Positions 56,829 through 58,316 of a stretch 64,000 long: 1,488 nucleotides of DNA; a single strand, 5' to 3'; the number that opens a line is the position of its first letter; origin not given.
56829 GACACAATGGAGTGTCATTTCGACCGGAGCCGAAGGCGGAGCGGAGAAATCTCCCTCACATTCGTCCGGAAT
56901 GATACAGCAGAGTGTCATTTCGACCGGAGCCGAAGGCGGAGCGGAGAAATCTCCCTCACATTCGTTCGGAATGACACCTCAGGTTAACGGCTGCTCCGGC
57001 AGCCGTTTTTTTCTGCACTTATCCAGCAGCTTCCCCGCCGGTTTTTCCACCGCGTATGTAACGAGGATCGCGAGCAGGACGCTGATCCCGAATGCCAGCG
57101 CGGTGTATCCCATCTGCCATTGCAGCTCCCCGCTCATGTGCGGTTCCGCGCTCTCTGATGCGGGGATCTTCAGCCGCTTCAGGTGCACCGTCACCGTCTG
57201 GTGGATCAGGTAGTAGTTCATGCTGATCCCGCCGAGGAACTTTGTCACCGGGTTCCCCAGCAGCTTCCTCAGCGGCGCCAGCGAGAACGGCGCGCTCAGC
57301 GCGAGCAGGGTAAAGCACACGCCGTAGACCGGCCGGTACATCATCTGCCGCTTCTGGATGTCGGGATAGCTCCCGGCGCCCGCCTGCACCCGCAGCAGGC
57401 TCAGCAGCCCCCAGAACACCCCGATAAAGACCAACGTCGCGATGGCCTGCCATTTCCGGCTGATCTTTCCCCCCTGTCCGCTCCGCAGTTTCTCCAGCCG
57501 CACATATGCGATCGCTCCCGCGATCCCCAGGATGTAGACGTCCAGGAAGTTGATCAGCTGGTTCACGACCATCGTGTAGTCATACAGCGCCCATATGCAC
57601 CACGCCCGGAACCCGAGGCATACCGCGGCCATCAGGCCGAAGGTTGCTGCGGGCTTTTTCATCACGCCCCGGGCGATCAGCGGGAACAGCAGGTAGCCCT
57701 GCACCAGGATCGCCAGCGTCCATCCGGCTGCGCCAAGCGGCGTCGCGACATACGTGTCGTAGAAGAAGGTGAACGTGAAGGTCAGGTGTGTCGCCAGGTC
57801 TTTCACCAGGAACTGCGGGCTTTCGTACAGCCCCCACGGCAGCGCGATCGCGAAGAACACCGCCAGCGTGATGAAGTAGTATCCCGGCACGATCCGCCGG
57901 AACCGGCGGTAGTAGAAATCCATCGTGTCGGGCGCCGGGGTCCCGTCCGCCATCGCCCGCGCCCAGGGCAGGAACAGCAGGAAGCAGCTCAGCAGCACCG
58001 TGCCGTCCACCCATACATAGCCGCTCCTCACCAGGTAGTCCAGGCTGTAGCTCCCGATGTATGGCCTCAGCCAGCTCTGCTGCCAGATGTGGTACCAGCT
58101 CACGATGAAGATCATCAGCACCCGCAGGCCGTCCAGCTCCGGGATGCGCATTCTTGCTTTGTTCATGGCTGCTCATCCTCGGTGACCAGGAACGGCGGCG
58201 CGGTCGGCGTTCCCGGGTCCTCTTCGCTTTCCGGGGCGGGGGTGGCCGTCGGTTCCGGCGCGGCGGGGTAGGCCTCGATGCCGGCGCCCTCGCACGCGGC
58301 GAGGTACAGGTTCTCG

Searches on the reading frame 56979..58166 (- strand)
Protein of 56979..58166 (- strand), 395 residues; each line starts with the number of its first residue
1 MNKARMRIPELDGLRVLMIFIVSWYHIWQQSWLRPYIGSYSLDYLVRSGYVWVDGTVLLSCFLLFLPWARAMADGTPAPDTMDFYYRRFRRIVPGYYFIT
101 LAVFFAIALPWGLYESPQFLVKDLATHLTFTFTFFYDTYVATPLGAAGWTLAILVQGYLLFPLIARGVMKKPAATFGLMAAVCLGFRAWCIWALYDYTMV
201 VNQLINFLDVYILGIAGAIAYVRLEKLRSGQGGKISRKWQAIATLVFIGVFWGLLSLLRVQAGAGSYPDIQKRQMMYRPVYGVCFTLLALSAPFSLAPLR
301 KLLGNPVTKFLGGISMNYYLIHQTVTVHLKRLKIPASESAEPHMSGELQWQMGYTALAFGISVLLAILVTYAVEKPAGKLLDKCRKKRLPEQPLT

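Call 76: search_protein_families(library=pfam, proteins=[window:56979-58166:-], max_evalue=1)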
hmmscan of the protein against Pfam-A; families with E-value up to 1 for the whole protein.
window:56979-58166:- (395 aa): 1 family
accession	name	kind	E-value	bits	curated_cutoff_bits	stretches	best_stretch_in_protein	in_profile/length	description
PF01757.29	Acyl_transf_3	-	5.2e-19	68.9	31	1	9-366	2-325/326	Acyltransferase domain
